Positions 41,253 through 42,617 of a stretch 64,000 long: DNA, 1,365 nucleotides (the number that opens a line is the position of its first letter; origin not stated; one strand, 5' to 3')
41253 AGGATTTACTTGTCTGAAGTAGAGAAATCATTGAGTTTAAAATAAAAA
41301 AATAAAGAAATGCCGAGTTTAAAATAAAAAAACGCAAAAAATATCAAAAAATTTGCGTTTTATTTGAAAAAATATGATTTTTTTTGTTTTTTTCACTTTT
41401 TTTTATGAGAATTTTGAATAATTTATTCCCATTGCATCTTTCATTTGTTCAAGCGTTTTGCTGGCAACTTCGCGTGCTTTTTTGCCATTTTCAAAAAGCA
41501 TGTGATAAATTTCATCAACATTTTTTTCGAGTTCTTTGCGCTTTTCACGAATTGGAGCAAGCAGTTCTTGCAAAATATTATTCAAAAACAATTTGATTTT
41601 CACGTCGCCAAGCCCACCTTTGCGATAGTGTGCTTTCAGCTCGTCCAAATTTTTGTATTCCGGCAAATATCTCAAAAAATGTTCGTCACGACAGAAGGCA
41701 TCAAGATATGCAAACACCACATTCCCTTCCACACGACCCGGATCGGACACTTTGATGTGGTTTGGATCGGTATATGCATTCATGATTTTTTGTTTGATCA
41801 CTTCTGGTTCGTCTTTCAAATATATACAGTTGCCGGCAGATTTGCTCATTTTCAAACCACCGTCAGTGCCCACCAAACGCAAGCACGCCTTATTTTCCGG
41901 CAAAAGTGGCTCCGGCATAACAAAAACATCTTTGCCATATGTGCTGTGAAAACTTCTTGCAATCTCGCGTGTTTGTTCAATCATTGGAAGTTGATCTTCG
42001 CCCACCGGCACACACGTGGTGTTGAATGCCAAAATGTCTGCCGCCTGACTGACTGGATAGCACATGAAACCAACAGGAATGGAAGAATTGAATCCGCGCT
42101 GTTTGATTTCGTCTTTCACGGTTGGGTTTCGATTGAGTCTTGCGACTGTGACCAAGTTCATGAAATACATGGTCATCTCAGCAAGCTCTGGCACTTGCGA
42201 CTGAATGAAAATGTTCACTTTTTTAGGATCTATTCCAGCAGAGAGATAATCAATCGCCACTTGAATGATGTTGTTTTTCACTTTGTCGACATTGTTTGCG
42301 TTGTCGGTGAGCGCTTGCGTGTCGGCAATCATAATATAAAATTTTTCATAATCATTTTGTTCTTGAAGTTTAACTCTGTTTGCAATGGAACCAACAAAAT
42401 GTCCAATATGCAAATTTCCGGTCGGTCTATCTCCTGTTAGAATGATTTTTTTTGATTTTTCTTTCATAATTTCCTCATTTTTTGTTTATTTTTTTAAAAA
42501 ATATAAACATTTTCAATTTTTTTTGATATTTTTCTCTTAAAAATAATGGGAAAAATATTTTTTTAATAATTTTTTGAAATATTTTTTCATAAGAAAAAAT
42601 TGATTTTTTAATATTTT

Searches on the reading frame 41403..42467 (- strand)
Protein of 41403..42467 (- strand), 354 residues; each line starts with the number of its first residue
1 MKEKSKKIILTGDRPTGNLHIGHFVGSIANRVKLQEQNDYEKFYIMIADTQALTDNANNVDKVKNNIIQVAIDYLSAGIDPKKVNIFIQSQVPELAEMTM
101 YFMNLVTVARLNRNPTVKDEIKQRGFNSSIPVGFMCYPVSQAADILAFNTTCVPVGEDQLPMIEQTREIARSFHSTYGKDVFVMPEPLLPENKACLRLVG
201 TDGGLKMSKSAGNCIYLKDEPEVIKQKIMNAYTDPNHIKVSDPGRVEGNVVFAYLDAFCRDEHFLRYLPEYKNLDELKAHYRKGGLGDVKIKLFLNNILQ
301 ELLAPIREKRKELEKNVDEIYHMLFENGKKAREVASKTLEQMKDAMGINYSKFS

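Call 14: find_encoding_contigs(protein=window:41403-42467:-, flank=10000, max_places=10)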
Protein window:41403-42467:- (354 aa): 2 contigs read that carry it; 1 place shown.
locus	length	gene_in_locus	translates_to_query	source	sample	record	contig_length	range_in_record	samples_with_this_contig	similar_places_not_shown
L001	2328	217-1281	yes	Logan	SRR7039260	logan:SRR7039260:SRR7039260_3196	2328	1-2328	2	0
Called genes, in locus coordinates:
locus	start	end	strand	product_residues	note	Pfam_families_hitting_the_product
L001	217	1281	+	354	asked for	PF00579:tRNA-synt_1b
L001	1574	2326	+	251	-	?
